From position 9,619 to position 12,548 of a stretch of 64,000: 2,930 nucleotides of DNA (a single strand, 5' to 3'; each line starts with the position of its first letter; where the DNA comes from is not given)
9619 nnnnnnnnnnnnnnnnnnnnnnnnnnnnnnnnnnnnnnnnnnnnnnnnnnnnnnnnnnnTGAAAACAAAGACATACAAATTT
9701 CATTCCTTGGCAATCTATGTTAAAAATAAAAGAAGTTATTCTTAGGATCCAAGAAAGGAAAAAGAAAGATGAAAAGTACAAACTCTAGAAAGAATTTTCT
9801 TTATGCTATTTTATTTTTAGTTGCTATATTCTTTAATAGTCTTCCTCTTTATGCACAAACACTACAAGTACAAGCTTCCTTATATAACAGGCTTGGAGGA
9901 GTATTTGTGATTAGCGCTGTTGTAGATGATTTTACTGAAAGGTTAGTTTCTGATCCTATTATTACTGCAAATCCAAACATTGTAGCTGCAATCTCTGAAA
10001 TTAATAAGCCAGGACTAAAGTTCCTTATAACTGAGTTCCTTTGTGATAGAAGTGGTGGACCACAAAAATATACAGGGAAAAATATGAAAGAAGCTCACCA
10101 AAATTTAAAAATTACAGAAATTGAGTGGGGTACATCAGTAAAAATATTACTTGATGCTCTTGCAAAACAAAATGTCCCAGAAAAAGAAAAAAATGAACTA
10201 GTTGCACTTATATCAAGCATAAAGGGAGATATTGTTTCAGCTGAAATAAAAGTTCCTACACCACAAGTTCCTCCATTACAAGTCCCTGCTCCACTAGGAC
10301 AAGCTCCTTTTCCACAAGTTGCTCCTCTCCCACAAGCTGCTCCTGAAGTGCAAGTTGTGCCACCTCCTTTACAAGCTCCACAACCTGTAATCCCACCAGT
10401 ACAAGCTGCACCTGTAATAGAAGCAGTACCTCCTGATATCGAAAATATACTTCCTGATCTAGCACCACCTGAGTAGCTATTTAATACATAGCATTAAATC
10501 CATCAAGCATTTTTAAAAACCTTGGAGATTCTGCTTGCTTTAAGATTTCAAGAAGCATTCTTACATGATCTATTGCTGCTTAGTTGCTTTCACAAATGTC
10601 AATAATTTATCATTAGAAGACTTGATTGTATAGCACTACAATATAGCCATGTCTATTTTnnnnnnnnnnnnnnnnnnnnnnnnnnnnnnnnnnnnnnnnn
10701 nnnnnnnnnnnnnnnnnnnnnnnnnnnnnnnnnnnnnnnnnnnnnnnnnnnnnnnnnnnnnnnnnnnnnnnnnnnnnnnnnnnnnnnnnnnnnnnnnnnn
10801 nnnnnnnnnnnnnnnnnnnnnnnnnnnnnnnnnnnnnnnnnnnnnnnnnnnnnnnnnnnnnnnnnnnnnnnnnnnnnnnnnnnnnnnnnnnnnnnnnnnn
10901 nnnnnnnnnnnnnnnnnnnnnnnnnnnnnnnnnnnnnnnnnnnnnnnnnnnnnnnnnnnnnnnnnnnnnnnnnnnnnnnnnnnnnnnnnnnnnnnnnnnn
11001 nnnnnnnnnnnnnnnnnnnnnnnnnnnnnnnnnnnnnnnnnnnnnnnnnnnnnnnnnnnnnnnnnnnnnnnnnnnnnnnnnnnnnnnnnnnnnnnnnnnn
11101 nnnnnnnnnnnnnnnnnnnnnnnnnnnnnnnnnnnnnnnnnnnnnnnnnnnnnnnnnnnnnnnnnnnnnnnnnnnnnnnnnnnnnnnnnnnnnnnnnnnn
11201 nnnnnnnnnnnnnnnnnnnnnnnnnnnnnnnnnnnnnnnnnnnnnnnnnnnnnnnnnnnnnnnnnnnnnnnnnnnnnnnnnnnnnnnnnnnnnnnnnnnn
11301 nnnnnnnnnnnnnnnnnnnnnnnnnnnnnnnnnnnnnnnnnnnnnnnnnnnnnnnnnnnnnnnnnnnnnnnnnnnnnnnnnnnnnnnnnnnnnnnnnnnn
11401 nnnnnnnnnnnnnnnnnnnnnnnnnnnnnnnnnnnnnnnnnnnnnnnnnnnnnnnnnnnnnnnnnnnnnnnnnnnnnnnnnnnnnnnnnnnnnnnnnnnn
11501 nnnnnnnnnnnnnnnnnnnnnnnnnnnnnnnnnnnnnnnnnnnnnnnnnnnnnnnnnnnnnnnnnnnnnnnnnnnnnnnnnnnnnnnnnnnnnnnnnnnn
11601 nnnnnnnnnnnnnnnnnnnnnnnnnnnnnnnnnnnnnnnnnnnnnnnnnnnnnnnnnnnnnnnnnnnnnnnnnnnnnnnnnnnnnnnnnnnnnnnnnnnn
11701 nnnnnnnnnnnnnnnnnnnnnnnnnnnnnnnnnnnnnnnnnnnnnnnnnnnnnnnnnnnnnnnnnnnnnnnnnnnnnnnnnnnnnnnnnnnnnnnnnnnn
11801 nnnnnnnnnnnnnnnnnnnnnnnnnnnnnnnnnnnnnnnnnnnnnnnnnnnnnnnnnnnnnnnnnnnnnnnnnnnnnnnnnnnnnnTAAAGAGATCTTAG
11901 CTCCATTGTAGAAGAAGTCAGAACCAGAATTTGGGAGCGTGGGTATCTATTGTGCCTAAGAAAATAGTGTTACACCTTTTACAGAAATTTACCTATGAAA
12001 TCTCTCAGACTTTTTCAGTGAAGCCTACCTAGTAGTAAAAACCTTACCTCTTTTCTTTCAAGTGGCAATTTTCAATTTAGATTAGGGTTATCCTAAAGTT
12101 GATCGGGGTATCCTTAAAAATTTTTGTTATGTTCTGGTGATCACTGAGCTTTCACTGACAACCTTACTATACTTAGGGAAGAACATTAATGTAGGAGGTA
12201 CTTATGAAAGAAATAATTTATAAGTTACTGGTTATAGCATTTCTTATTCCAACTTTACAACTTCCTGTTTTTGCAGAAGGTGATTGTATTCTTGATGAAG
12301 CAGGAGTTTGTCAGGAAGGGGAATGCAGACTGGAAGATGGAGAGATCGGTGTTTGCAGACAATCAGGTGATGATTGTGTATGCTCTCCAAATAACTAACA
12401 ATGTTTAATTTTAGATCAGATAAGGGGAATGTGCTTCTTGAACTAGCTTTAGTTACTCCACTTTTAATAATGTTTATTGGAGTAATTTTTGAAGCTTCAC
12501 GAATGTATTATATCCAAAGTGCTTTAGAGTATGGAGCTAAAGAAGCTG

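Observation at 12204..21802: Tad/Cpa pilus locus lacking a recognisable Flp pilin and prepilin peptidase. It is led by a six-cysteine acidic secreted peptide.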

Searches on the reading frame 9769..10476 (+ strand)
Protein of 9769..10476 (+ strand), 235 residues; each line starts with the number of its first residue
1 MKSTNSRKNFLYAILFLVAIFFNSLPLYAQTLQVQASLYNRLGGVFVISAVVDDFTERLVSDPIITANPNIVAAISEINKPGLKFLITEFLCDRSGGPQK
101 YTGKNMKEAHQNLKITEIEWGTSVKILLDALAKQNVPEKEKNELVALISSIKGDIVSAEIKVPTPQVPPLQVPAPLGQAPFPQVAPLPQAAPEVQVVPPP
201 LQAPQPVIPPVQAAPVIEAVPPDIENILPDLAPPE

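Call 71: search_protein_families(library=pfam, proteins=[window:9769-10476:+], max_evalue=0.00001)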
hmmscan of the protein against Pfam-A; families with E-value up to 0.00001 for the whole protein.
window:9769-10476:+ (235 aa): 1 family
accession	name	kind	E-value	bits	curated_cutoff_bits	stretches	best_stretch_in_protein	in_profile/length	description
PF01152.27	Bac_globin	-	3.7e-13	50.2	21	1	37-155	1-119/121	Bacterial-like globin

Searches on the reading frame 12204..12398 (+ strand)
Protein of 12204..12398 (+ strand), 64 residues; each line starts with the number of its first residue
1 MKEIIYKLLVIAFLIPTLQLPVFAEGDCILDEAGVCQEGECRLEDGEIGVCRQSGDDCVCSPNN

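Call 3: search_protein_families(library=pfam, proteins=[window:12204-12398:+], max_evalue=0.1)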
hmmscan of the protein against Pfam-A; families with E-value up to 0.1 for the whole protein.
window:12204-12398:+ (64 aa): 0 families

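Call 8: find_homologous_proteins(query=window:12204-12395:+, max_evalue=10)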
Query window:12204-12395:+ (64 aa): 1 proteins with E <= 10 among 1 candidates.
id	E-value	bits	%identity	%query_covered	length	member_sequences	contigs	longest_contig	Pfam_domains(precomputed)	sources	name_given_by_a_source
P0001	3.4e-36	139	100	100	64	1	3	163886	-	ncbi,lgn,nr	ncbi:MAG: hypothetical protein HYY52_04150 [Candidatus Melainabacteria bacterium]|nr:hypothetical pr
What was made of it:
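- Tried and rejected: It found only the peptide itself (call 8).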

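Call 9: find_encoding_contigs(protein=window:12204-12398:+, flank=10000, max_places=10)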
Protein window:12204-12398:+ (64 aa): 3 contigs read that carry it; 3 places shown.
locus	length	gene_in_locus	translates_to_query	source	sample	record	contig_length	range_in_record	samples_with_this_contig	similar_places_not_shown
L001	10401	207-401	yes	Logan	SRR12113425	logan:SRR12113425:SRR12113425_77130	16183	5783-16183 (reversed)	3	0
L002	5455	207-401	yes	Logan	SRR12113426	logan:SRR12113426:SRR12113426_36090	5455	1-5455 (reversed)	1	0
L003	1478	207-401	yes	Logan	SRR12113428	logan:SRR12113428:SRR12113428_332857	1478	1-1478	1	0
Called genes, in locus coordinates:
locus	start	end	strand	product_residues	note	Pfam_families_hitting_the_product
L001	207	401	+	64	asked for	-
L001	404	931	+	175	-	PF07811:TadE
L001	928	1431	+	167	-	PF07811:TadE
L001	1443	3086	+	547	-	PF13400:Tad (faint), PF13519:VWA_2 (faint), PF00092:VWA (weak)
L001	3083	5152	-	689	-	PF13629:T2SS-T3SS_pil_N, PF00263:Secretin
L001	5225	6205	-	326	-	PF00482:T2SSF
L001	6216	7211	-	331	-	PF00482:T2SSF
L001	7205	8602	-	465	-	PF00437:T2SSE, PF27713:UCP018868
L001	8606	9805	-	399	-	PF00072:Response_reg (faint), PF00142:Fer4_NifH (faint), PF13614:AAA_31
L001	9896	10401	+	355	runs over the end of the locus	PF11611:DUF4352 (weak)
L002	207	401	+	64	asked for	-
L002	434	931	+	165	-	PF07811:TadE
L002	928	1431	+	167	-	PF07811:TadE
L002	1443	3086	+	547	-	PF13400:Tad (faint), PF13519:VWA_2 (faint), PF00092:VWA (weak)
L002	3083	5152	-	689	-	PF13629:T2SS-T3SS_pil_N, PF00263:Secretin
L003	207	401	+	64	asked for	-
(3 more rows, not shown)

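Call 21: search_protein_representatives(protein=window:12204-12395:+)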
Query: 64 residues. Proteins with E-value up to 0.001 (for the whole library): 8; up to 1e-10: 1; up to 1e-30: 0. The best 8 are listed.
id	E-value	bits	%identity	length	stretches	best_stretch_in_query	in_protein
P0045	3.1e-11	59.0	59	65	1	16-64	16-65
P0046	5.4e-10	55.1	42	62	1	5-62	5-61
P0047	1.2e-07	47.6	50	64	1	9-60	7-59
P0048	5.8e-07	45.5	43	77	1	7-64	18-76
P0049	8.1e-07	45.0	66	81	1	27-64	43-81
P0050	9.0e-06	41.7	54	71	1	10-61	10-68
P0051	1.0e-04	38.4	45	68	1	8-62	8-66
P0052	2.4e-04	37.2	47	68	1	8-62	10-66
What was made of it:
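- Tried and rejected: The full HMMER scan was needed to find the family (call 21).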

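Call 35: find_encoding_contigs(protein=P0045, flank=6000, max_places=2)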
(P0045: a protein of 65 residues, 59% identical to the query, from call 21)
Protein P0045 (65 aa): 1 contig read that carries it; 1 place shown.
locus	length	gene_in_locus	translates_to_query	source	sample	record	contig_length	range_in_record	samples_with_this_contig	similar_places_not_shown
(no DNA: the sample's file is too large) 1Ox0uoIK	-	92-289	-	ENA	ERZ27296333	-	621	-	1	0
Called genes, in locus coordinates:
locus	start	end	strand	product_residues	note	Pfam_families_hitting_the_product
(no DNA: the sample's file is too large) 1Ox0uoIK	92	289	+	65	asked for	-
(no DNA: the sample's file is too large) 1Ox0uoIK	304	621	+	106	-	?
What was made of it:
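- P0045 has a downstream gene 14 nt away (call 35).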

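Call 43: find_related_loci(query=A5, collection=metagenome_contigs, flank=8000)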
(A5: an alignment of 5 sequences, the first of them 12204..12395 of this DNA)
Query A5 (64 aa) in metagenome_contigs; peptide patterns used: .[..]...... (x = any residue, [..] = any of these).
21 stretches matched a pattern; 2 encode a relative of the query (tblastn E <= 1e-3); 2 distinct loci.
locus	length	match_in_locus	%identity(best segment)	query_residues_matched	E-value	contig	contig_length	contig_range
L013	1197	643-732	43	32-61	4e-6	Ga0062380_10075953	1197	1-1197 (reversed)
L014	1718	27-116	43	32-61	5e-6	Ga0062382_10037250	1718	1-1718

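Call 46: list_cluster_members(proteins=[P0045, P0046, P0047, P0048, P0049, P0050, P0051, P0052, L004:8692-8880:+, L006:8758-8943:+])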
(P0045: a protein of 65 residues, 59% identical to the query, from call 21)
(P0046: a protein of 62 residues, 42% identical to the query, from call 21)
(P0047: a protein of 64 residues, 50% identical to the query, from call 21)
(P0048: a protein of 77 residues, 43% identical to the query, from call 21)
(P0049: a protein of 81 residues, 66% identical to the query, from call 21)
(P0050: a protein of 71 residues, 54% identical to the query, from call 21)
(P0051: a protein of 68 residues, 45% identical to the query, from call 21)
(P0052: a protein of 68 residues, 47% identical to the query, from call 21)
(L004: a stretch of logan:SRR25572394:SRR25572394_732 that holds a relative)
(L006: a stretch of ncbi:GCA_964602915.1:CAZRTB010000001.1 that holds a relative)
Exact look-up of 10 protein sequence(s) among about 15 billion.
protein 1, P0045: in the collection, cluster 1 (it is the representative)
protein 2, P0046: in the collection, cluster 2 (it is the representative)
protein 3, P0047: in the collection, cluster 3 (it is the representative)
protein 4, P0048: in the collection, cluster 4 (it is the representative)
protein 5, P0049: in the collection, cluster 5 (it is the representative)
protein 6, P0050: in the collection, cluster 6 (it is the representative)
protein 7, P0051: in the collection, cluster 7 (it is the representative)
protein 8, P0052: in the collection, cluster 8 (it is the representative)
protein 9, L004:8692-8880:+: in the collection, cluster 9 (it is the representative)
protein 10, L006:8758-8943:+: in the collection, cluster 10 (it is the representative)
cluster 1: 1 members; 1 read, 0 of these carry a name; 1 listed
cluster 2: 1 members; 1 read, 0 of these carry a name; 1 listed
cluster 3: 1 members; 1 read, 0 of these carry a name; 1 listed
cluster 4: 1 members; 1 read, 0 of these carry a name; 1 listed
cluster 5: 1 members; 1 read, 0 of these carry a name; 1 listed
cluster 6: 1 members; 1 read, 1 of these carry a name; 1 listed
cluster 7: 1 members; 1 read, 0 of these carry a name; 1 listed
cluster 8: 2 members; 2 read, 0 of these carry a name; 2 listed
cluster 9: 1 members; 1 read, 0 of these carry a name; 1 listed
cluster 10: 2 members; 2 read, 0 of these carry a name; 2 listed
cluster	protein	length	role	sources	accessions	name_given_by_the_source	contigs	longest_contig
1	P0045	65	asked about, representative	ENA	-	-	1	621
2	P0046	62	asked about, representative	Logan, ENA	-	-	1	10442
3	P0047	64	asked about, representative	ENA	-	-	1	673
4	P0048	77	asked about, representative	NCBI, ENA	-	-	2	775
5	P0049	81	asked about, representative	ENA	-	-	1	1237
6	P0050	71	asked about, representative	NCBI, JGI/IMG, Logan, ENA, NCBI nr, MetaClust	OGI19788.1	MAG: hypothetical protein A3B68_08230 [Candidatus Melainabacteria bacterium ... | \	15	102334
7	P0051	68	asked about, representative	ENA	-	-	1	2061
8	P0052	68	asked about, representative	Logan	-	-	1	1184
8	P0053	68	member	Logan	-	-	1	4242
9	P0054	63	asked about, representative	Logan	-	-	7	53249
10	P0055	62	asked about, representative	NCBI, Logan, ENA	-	-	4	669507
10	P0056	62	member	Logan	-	-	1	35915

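Call 48: find_encoding_contigs(protein=P0050, flank=10000, max_places=1)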
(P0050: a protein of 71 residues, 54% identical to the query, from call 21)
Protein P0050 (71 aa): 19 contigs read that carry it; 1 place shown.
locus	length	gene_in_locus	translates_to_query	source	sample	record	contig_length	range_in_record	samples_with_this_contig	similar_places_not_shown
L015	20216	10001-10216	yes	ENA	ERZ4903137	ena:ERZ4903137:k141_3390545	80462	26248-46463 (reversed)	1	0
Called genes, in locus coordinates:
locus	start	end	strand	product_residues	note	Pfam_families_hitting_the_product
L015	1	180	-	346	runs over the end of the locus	PF00583:Acetyltransf_1, PF13508:Acetyltransf_7 (weak)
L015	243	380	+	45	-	-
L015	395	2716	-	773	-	PF14907:NTP_transf_5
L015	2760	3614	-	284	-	-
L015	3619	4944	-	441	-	PF02563:Poly_export, PF22461:SLBB_2, PF10531:SLBB, PF22461:SLBB_2 (weak)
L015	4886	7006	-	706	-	PF02706:Wzz, PF09140:MipZ (faint), PF01656:CbiA, PF10609:ParA, PF13614:AAA_31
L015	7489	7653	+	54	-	PF04964:Flp_Fap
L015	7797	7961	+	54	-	PF04964:Flp_Fap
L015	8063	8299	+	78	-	PF04964:Flp_Fap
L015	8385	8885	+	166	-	PF01478:Peptidase_A24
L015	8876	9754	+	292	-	PF08666:SAF, PF16976:RcpC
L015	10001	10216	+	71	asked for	-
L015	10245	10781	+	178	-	PF07811:TadE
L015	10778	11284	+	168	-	PF07811:TadE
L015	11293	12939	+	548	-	PF13400:Tad (faint), PF13519:VWA_2 (faint), PF00092:VWA (weak)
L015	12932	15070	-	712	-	PF13629:T2SS-T3SS_pil_N, PF00263:Secretin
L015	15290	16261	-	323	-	PF00482:T2SSF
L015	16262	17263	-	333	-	PF00482:T2SSF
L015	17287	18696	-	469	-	PF00437:T2SSE, PF27713:UCP018868 (weak)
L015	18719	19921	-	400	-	PF00072:Response_reg (faint), PF01656:CbiA (weak), PF13614:AAA_31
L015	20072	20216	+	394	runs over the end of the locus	-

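Call 49: find_encoding_contigs(protein=P0046, flank=10000, max_places=1)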
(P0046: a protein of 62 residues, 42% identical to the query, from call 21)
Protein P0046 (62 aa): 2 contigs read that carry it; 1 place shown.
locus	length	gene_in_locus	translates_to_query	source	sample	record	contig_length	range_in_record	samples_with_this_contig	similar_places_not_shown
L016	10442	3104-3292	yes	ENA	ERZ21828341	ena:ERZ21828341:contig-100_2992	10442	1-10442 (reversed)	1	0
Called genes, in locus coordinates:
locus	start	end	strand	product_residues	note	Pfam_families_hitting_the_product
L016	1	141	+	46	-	?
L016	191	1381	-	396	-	PF04851:ResIII (weak), PF00270:DEAD, PF00271:Helicase_C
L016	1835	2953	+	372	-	PF00487:FA_desaturase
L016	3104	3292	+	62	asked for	-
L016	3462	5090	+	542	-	PF02412:TSP_3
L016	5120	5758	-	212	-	PF10677:DUF2490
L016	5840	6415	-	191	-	PF01769:MgtE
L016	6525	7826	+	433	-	-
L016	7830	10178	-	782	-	PF00664:ABC_membrane, PF00005:ABC_tran, PF13304:AAA_21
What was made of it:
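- One homolog (P0046, L016) sits next to a TSP_3 secreted protein with no tad genes (call 49).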

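Call 69: search_protein_families(library=pfam, alignment_id=A2, max_evalue=10)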
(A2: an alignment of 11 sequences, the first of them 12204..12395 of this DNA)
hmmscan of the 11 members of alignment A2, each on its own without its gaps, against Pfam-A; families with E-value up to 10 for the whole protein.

A. member 1, window:12204-12395:+ (64 aa): 1 family
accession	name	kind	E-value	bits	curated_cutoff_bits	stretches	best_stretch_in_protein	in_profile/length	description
PF23106.1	EGF_Teneurin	-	0.31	11.6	24.3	1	47-63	7-21/30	Teneurin-like EGF domain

B. families by the number of members that match (of 11 scanned): 11 families
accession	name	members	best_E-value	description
PF00711.24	Defensin_beta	3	0.0011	Beta defensin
PF14055.11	NVEALA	2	0.072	NVEALA protein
PF07771.16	TSGP1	2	0.1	Tick salivary peptide group 1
PF25052.1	AtDEF-like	1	0.0013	Defensin-like family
PF20130.4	DUF6520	1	0.0062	Family of unknown function (DUF6520)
PF09716.15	ETRAMP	1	0.013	Malarial early transcribed membrane protein (ETRAMP)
PF04654.17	DUF599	1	0.13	Protein of unknown function, DUF599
PF08105.16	Antimicrobial10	1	0.13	Metchnikowin family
PF23106.1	EGF_Teneurin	1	0.31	Teneurin-like EGF domain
PF14147.11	Spore_YhaL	1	0.31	Sporulation protein YhaL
PF12661.13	hEGF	1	8.5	Human growth factor-like EGF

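Call 70: search_protein_families(library=pfam, proteins=[P0045, P0046, P0047, P0048, P0049, P0050, P0051, P0052], max_evalue=1)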
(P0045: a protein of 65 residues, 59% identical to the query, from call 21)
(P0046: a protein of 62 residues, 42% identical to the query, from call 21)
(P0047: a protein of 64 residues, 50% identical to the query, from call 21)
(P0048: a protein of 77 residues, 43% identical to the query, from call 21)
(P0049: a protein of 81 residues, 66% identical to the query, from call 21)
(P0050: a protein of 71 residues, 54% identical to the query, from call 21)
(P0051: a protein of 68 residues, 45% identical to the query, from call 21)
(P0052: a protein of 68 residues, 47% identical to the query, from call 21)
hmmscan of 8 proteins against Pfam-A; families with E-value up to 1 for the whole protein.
P0045 (65 aa): 3 families
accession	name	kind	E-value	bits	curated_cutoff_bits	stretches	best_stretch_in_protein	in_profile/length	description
PF00711.24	Defensin_beta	-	0.076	13.5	21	1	35-59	10-34/36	Beta defensin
PF14055.11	NVEALA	-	0.21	11.8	27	1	2-22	3-24/62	NVEALA protein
PF14147.11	Spore_YhaL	-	0.31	11.2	27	1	6-44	6-42/52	Sporulation protein YhaL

P0046 (62 aa): 1 family
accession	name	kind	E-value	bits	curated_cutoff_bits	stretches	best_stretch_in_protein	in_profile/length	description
PF00711.24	Defensin_beta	-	0.0011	19.4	21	1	32-52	9-29/36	Beta defensin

P0047 (64 aa): 0 families

P0048 (77 aa): 2 families
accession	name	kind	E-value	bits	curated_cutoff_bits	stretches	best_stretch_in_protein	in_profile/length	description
PF20130.4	DUF6520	-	0.0062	17.3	25.4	1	11-70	1-60/83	Family of unknown function (DUF6520)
PF04654.17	DUF599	-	0.13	12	27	1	7-33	104-130/211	Protein of unknown function, DUF599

P0049 (81 aa): 3 families
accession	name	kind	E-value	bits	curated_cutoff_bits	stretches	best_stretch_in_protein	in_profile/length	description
PF14055.11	NVEALA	-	0.072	13.2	27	1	9-31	7-29/62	NVEALA protein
PF00711.24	Defensin_beta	-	0.081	13.4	21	1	51-75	10-34/36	Beta defensin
PF07771.16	TSGP1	-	0.1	13.2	22.6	1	43-62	60-80/120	Tick salivary peptide group 1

P0050 (71 aa): 1 family
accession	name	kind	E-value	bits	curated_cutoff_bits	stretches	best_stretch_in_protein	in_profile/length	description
PF09716.15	ETRAMP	-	0.013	16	29.1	1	1-34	1-28/81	Malarial early transcribed membrane protein (ETRAMP)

P0051 (68 aa): 0 families

P0052 (68 aa): 2 families
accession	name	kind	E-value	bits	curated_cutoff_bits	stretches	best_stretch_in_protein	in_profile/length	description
PF25052.1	AtDEF-like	-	0.0013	19.4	25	1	5-66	8-67/79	Defensin-like family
PF08105.16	Antimicrobial10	-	0.13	12.8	25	1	1-26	1-26/50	Metchnikowin family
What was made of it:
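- On Beta-defensin (PF00711): Only 3 of 11 members match at all, and the window peptide gives no hit (calls 69, 70).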

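Call 86: search_protein_families(library=pfam, proteins=[L016:3462-5090:+], max_evalue=0.001)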
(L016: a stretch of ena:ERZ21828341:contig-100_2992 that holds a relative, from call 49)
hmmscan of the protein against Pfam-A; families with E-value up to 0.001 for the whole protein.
L016:3462-5090:+ (542 aa): 2 families
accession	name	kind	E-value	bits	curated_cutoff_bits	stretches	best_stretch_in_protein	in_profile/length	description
PF02412.23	TSP_3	-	3.2e-09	36.8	25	1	136-170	2-36/36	Thrombospondin type 3 repeat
PF15644.12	Gln_amidase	-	0.00053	21.5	24.1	0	434-493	59-114/114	Papain fold toxin 1, glutamine deamidase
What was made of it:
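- One homolog lies outside any tad locus, next to a secreted TSP_3 protein with a weak papain-fold toxin match (calls 49, 86).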
